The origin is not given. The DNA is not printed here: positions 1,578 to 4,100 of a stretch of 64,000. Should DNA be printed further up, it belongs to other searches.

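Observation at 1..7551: Eleven-gene operon of prepilin-like proteins with two giant Cys-rich members and a CARDB-tipped subunit: candidate undescribed archaeal type-IV-like filament or attachment organelle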

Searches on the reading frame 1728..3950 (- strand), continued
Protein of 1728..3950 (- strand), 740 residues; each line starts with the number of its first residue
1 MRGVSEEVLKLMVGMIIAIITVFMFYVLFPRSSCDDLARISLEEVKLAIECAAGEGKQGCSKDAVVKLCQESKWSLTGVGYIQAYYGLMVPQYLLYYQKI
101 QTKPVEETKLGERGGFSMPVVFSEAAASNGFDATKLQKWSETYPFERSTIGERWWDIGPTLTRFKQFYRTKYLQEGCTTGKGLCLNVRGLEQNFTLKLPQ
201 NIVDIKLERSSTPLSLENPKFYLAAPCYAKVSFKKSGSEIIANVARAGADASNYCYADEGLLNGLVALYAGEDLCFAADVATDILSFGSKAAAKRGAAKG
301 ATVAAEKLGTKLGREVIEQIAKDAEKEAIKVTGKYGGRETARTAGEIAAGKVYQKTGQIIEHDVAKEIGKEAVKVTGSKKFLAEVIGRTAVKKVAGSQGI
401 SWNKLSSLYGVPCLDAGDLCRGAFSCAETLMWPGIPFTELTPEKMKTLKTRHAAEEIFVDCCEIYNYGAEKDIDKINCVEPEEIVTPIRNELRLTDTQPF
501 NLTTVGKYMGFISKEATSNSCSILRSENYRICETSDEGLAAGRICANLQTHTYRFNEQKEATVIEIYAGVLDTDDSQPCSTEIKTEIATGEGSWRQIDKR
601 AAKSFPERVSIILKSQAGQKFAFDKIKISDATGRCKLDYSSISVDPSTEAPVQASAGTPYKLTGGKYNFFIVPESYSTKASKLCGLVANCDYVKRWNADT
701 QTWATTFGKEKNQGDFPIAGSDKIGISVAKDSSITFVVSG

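Call 25: search_protein_families(library=pfam, proteins=[L010:8746-9519:-, L010:9552-9944:-, L010:12264-13340:-, L010:13399-15543:+, L010:16748-19216:+, L010:7289-8002:+, L007:307-1059:-, L007:1062-1391:-, L010:10001-12238:+], max_evalue=1)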
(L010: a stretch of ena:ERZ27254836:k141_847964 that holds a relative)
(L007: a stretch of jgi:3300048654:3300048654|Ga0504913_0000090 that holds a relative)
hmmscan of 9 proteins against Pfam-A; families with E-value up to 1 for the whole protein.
L010:8746-9519:- (257 aa): 16 families
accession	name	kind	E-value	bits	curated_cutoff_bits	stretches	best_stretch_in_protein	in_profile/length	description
PF21982.2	RecX_HTH1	-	0.0022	18.4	26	1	13-42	9-38/40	RecX, first three-helix domain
PF21773.2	ODAD1_CC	-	0.0053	16.3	27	1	181-251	202-272/287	ODAD1 central coiled coil region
PF02631.22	RecX_HTH2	-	0.0079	16.8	26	1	12-41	13-42/42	RecX, second three-helix domain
PF04899.17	MbeD_MobD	-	0.025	15.2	21.6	0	230-254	45-69/70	MbeD/MobD like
PF01519.22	DUF16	-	0.027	15.4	40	1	162-230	33-104/104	Protein of unknown function DUF16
PF16331.10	TolA_bind_tri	-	0.036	14.6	30.1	1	161-201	2-42/76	TolA binding protein trimerisation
PF11932.13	DUF3450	-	0.039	13.7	32.6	1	166-251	33-114/241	Protein of unknown function (DUF3450)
PF02646.22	RmuC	-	0.045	13.3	26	1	185-246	223-284/291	RmuC family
PF14282.11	FlxA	-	0.062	13.9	26.3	1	181-210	21-50/101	FlxA-like protein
PF14253.11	AbiH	-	0.062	13.8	30.9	1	158-240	48-127/260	Bacteriophage abortive infection AbiH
PF05377.16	FlaC_arch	-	0.093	13.6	27.8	0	167-198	4-35/55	Flagella accessory protein C (FlaC)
PF22448.1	RepB_primase_C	-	0.093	13.1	26.1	1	23-44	10-31/54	RepB DNA-primase C-terminal helical domain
PF07889.17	DUF1664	-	0.099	13.1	34.6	1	181-253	38-113/124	Protein of unknown function (DUF1664)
PF03961.19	FapA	-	0.12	12.4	31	1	157-235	143-222/272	Flagellar Assembly Protein A beta solenoid domain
PF01895.24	PhoU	-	0.26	12.1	23.5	0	172-203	16-47/89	PhoU domain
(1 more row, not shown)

L010:9552-9944:- (130 aa): 17 families
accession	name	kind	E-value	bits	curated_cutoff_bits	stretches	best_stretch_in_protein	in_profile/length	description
PF01496.24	V_ATPase_I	-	0.00044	18.8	30.7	1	5-110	13-119/815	V-type ATPase 116kDa subunit family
PF05008.21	V-SNARE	-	0.0045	17.8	25.9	1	24-97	5-78/92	Vesicle transport v-SNARE protein N-terminus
PF07439.16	DUF1515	-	0.014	15.9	22.2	0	13-44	38-69/113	Protein of unknown function (DUF1515)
PF18654.6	LegC3_N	-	0.015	15.1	25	1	25-96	126-197/297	LegC3 N-terminal coiled-coil domain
PF09177.16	STX6_10_61_N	-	0.034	15.1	29.4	1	22-101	15-96/99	Syntaxin 6/10/61, N-terminal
PF20667.3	Sec10_N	-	0.044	14.3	27.4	1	47-95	42-92/118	Exocyst complex component Sec10, N-terminal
PF05531.17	NPV_P10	-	0.045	14.7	29.8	1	52-85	33-66/75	Nucleopolyhedrovirus P10 protein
PF06825.17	HSBP1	-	0.052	13.8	28.6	0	57-77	23-43/51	Heat shock factor binding protein 1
PF06009.19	Laminin_II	-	0.053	14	33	1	19-97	7-82/138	Laminin Domain II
PF24627.1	PUMA_CC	-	0.06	13.8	30.1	0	5-35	40-70/74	PUMA coiled-coil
PF20961.2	phiKZ_gp29PR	-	0.072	13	26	1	74-128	123-173/231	Bacteriophage phiKZ, gp29PR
PF14712.11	Snapin_Pallidin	-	0.098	13.6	29.6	1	37-90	35-84/89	Snapin/Pallidin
PF20663.3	COG4_N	-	0.1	13.1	27.3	1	45-85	14-54/107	Conserved oligomeric Golgi complex subunit 4, N-terminal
PF23991.1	DUF7310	-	0.19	12.7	40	1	27-80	1-56/83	Coiled-coil region of unknown function (DUF7310)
PF08702.15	Fib_alpha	-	0.19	12.3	29.9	1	42-92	23-73/143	Fibrinogen alpha/beta chain family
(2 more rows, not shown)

L010:12264-13340:- (358 aa): 0 families

L010:13399-15543:+ (714 aa): 2 families
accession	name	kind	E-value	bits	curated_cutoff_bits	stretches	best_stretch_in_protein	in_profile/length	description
PF20990.2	DUF2207_C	-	0.14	12.2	33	1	62-162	103-202/247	Predicted membrane protein (DUF2207) C-terminal domain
PF00482.28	T2SSF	-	0.19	12.1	25.2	1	171-302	2-125/125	Type II secretion system (T2SS), protein F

L010:16748-19216:+ (822 aa): 8 families
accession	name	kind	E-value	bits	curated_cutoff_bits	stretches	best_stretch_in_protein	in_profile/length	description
PF16326.10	ABC_tran_CTD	-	0.016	15.8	32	1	677-724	15-64/69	ABC transporter C-terminal domain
PF23861.1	Ribophorin_II_2nd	-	0.04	14.5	23.4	1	512-550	49-88/105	Ribophorin II second domain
PF11797.14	WxLIP_HBD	-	0.05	14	28.9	1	510-557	74-121/138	WxL Interacting Protein, host binding domain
PF11083.13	Relaxase_C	-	0.091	13.4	30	1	673-754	29-113/125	C-terminal helical hairpin domain from relaxase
PF25466.1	MPK1_gelsolin_C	-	0.11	13.1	27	1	292-370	19-93/105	MPK1 gelsolin domain C-terminal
PF14346.11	DUF4398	-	0.12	13.3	27.9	1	686-744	3-60/78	Domain of unknown function (DUF4398)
PF20933.2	HpHbR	-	0.14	12.3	27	1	697-750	46-103/243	Haptoglobin-hemoglobin receptor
PF12669.12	FeoB_associated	-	0.32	11.7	27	0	761-781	3-23/44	FeoB-associated Cys-rich membrane protein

L010:7289-8002:+ (237 aa): 1 family
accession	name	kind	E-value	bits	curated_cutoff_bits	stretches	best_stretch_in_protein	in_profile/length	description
PF16649.10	IL23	-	0.08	13.5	27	1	125-163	38-76/158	Interleukin 23 subunit alpha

L007:307-1059:- (250 aa): 20 families
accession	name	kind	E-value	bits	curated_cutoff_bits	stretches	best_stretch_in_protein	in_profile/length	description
PF23991.1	DUF7310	-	0.00015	22.6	40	1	170-216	28-74/83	Coiled-coil region of unknown function (DUF7310)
PF06160.17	EzrA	-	0.0065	15.3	39.6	1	171-247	107-183/557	Septation ring formation regulator, EzrA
PF14942.11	Muted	-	0.01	16.5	26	1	161-249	47-136/146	Organelle biogenesis, Muted-like protein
PF14357.11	DUF4404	-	0.012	16.6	27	1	170-244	1-74/83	Domain of unknown function (DUF4404)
PF25526.1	LIP-1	-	0.012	15.4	34.1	1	162-240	8-81/250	Liprin-alpha-like coiled coil domain 2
PF21982.2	RecX_HTH1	-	0.014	15.8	26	1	11-42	6-37/40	RecX, first three-helix domain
PF14073.11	Cep57_CLD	-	0.037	14.5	28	1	170-213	55-98/178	Centrosome localisation domain of Cep57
PF06810.17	Phage_scaffold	-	0.037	14.4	35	1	163-224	13-76/170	Phage capsid assembly scaffolding protein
PF00261.25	Tropomyosin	-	0.048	13.5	38.6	1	173-249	84-163/242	Tropomyosin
PF05335.18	DUF745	-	0.051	13.7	33.3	1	168-225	107-164/183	Protein of unknown function (DUF745)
PF22219.1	DUF3829_2nd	-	0.063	13.8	27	1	190-240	33-81/104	DUF3829-like, C-terminal domain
PF03993.17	DUF349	-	0.073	13.9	23.9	1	179-229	16-65/75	Domain of Unknown Function (DUF349)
PF07464.16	ApoLp-III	-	0.082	13.5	36.3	1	170-243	4-76/146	Apolipophorin-III precursor (apoLp-III)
PF02563.21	Poly_export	-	0.24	12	28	1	14-54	31-71/77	Polysaccharide biosynthesis/export protein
PF01920.25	Prefoldin_2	-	0.31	11.4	27.6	0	166-205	56-95/106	Prefoldin subunit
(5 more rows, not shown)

L007:1062-1391:- (109 aa): 12 families
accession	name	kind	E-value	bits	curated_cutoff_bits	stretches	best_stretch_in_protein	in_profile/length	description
PF04108.17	ATG17_like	-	0.011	15.7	43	1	7-104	165-256/355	Autophagy protein ATG17-like domain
PF01496.24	V_ATPase_I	-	0.012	14.1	30.7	1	11-92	26-107/815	V-type ATPase 116kDa subunit family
PF10455.14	BAR_2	-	0.013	15.2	25.4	1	5-100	180-263/286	Bin/amphiphysin/Rvs domain for vesicular trafficking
PF08702.15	Fib_alpha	-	0.019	15.6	29.9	1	11-100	31-125/143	Fibrinogen alpha/beta chain family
PF19111.5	DUF5798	-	0.031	14.9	27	1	12-44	19-51/89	Family of unknown function (DUF5798)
PF08287.16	DASH_Spc19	-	0.034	14.5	26.3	1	6-86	65-144/155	Spc19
PF23991.1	DUF7310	-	0.057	14.3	40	1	21-71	2-47/83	Coiled-coil region of unknown function (DUF7310)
PF21662.3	WipA_N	-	0.12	13.3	27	1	11-79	35-103/105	WipA, alpha-helical hairpin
PF16326.10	ABC_tran_CTD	-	0.18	12.5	32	1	22-70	8-57/69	ABC transporter C-terminal domain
PF07536.20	HWE_HK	-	0.29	12.3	22.8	1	38-91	13-69/83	HWE histidine kinase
PF17489.7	Tnp_22_trimer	-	0.34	11.7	22.2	0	55-92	1-34/43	L1 transposable element trimerization domain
PF06825.17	HSBP1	-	0.43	10.9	28.6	1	8-29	20-41/51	Heat shock factor binding protein 1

L010:10001-12238:+ (745 aa): 7 families
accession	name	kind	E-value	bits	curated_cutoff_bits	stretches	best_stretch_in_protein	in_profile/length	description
PF00437.27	T2SSE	-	2.6e-14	53.1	24.9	1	449-599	143-279/370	Type II/IV secretion system protein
PF07499.19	RuvA_C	-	0.024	15.6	24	1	489-527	7-45/47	RuvA, C-terminal domain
PF06840.17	PDC10_C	-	0.04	14.4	27.3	0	673-712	45-82/90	Programmed cell death protein 10, C-terminal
PF06745.19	ATPase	-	0.066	13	26.6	1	448-519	19-94/231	KaiC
PF13191.12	AAA_16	-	0.081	13.9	32.6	1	447-474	23-50/167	AAA ATPase domain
PF00005.33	ABC_tran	-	0.18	12.8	25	1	446-488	9-45/137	ABC transporter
PF01580.24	FtsK_SpoIIIE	-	0.23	11.3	24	1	451-476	42-67/221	FtsK/SpoIIIE family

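Call 26: list_cluster_members(proteins=[P0001, P0042])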
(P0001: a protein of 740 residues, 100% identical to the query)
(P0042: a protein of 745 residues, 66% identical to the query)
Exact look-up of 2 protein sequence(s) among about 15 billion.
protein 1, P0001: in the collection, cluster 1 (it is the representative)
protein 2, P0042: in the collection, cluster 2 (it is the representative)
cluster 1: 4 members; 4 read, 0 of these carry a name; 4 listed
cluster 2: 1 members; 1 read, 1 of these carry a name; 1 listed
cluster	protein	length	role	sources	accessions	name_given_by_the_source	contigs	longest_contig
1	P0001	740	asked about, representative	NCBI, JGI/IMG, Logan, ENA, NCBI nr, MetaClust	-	-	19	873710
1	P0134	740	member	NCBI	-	-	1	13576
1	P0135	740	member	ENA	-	-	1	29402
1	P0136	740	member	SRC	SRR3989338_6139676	-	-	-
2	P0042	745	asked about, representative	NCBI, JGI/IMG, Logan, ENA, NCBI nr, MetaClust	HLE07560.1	MAG TPA: type II/IV secretion system ATPase subunit [archaeon] | type II/IV secretion system ATPase subunit [archaeon] | \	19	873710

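Call 33: find_related_loci(query=A1, collection=genome_contigs, flank=10000)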
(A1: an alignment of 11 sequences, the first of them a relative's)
Query A1 (740 aa) in genome_contigs; peptide patterns used: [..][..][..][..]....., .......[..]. (x = any residue, [..] = any of these).
14 stretches matched a pattern; 4 encode a relative of the query (tblastn E <= 1e-3); 4 distinct loci.
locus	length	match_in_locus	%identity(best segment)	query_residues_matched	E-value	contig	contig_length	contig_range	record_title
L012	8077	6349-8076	58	1-585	0e+0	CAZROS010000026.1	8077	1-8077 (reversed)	MAG TPA_asm: uncultured archaeon isolate binchicken_co38_60 genome assembly, contig: NODE_18940_length_8077_cov_9.072924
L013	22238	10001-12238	36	1-736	3e-141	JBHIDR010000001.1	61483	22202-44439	MAG: Candidatus Aenigmatarchaeota archaeon isolate b3.sp3_bin.38 NODE_42_length_61483_cov_5.283340, whole genome shotgun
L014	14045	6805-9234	35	1-736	3e-141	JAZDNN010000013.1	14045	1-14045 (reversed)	MAG: Candidatus Aenigmatarchaeota archaeon isolate MEGAHIT-group-0.711 k141_11919312, whole genome shotgun sequence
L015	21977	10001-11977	43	1-736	4e-75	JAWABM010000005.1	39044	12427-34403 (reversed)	MAG: Candidatus Aenigmatarchaeota archaeon isolate JZ-4_201808_bins_110 JZ-4_201808_bins_110_scaffold_5, whole genome sh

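Call 34: find_related_loci(query=A1, collection=metagenome_contigs, flank=10000)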
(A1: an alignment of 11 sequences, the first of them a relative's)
Query A1 (740 aa) in metagenome_contigs; peptide patterns used: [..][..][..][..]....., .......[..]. (x = any residue, [..] = any of these).
27 stretches matched a pattern; 13 encode a relative of the query (tblastn E <= 1e-3); 13 distinct loci.
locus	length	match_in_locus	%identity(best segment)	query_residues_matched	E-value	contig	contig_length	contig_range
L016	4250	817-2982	46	1-738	0e+0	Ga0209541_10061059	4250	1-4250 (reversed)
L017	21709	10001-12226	37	2-740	3e-145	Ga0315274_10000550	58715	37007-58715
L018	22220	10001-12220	37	2-738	1e-141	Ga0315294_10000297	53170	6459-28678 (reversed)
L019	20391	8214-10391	31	1-736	7e-93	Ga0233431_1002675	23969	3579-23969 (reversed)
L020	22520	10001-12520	36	1-740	4e-77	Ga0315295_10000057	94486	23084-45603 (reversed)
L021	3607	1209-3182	41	1-736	3e-74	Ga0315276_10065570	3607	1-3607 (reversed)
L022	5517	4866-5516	55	1-225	2e-72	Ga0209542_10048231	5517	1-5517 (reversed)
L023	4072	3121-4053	40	2-323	1e-69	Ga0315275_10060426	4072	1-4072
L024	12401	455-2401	40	1-739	3e-68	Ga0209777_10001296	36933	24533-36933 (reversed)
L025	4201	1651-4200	35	1-670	2e-66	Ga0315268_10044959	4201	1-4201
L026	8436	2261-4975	37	21-736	6e-66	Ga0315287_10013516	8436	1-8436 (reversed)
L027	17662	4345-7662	33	1-736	1e-58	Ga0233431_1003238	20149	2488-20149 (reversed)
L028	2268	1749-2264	42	1-189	2e-45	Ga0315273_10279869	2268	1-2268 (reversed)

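Call 39: search_solved_structures(query=L010:10001-12238:+, max_evalue=0.001)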
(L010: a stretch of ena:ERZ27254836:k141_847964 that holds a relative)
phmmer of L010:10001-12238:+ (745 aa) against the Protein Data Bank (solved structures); distinct sequences matched with E-value up to 0.001: 12.
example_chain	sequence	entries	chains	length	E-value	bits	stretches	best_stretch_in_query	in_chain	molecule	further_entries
2oap_1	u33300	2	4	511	1.2e-32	116.5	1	229-640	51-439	Type II secretion system protein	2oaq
4ii7_A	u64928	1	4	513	9.7e-19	70.5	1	310-689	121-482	FlaI ATPase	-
8rkd_E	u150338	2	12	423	2.9e-18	69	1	270-615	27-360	Pilus assembly ATPase CpaF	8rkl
8rjf_A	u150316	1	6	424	2.9e-18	69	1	270-615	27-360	Pilus assembly ATPase CpaF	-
9e24_A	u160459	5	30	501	4.4e-18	68.4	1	270-615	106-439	CpaF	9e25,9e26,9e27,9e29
4ihq_A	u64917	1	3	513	6.6e-18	67.8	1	310-689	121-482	FlaI ATPase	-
2eyu_A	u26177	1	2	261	1.8e-06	30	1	450-576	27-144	twitching motility protein PilT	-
2gsz_A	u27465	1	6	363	3.2e-06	29.1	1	450-576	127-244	twitching motility protein PilT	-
2ewv_A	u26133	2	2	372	3.3e-06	29.1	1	450-576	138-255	twitching motility protein PilT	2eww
3jvu_A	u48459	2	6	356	3.4e-06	29.1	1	450-577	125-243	Twitching mobility protein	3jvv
6bge_A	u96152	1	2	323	7.3e-06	28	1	381-577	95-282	VirB11-like protein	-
1g6o_A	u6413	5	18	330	7.7e-06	27.9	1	381-577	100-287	CAG-ALPHA | virB11 homolog | Cag-alfa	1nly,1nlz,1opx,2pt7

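Call 41: search_solved_structures(query=A2, max_evalue=1)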
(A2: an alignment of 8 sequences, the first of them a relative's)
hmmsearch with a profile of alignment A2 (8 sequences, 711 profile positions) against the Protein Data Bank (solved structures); distinct sequences matched with E-value up to 1: 0.

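Call 42: search_protein_families(library=ncbifam, proteins=[L010:13399-15543:+, L010:10001-12238:+, L007:9622-9909:+, L013:9485-9640:+], max_evalue=1)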
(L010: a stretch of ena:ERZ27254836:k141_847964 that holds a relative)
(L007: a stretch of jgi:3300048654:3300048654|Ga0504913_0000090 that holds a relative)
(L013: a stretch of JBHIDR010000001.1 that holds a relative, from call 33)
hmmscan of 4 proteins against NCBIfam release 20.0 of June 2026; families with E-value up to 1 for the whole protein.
L010:13399-15543:+ (714 aa): 0 families

L010:10001-12238:+ (745 aa): 17 families
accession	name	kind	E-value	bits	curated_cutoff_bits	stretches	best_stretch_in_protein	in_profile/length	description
NF058587.1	archaellum_moto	equivalog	1.3e-42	146.3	550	1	221-689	42-501/527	archaellum flagellar ATPase motor FlaI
TIGR03819.1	heli_sec_ATPase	hypoth_equivalog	2e-30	106.1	373.15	1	283-574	19-297/340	TadA family conjugal transfer-associated ATPase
NF053672.1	bindosome_BasE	exception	1.7e-18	66.7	1000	1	209-688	39-490/512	bindosome assembly system ATPase subunit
TIGR02788.1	VirB11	equivalog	4.5e-15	55.5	249.95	2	447-576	143-264/308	P-type DNA transfer ATPase VirB11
TIGR02782.1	TrbB_P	equivalog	6.3e-11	42.1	304.55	1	377-615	68-296/303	P-type conjugative transfer ATPase TrbB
NF041000.1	ATPase_ComGA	equivalog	2.5e-10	39.8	300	1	451-596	131-263/267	competence type IV pilus ATPase ComGA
NF010469.0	PRK13894.1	subfamily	5.8e-09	35.7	508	1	375-580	79-270/320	conjugal transfer ATPase TrbB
NF010425.0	PRK13851.1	equivalog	4.2e-08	32.4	461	1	449-578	163-284/344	type IV secretion system protein VirB11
TIGR01420.1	pilT_fam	subfamily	1.1e-07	31.5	319.1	1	451-576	125-241/343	PilT/PilU family type 4a pilus ATPase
NF010475.0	PRK13900.1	equivalog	3.9e-07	29.5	389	1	449-572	161-277/333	type IV secretion system ATPase VirB11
NF053534.1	T4PilAsmATPsTfpB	equivalog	1.4e-05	23.7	850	1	450-597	338-471/584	type IV pilus assembly ATPase TfpB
NF010407.0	PRK13833.1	subfamily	3.2e-05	23.5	499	1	379-616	78-301/323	conjugal transfer protein TrbB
NF007755.0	PRK10436.1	equivalog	5.3e-05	22.1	617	1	450-597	221-354/465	type II secretion system protein GspE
TIGR02538.1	type_IV_pilB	equivalog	0.00041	19.1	675.65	1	451-596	319-450/564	type IV-A pilus assembly ATPase PilB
NF011194.0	PRK14600.1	equivalog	0.045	13.5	180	1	488-526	148-184/188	Holliday junction branch migration protein RuvA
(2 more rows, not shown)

L007:9622-9909:+ (95 aa): 0 families

L013:9485-9640:+ (51 aa): 0 families

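Call 43: search_protein_families(library=pfam, alignment_id=A2, max_evalue=0.5)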
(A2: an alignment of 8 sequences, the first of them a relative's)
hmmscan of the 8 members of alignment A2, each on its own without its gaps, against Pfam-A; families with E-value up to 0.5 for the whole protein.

A. member 1, L010:13399-15543:+ (714 aa): 2 families
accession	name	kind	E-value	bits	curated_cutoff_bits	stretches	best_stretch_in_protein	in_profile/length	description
PF20990.2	DUF2207_C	-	0.14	12.2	33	1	62-162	103-202/247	Predicted membrane protein (DUF2207) C-terminal domain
PF00482.28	T2SSF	-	0.19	12.1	25.2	1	171-302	2-125/125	Type II secretion system (T2SS), protein F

B. families by the number of members that match (of 8 scanned): 4 families
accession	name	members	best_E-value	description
PF00482.28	T2SSF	6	1.8e-08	Type II secretion system (T2SS), protein F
PF20990.2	DUF2207_C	1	0.14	Predicted membrane protein (DUF2207) C-terminal domain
PF15811.11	SVIP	1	0.14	Small VCP/p97-interacting protein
PF13904.11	CCDC34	1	0.27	Coiled-coil domain-containing protein 34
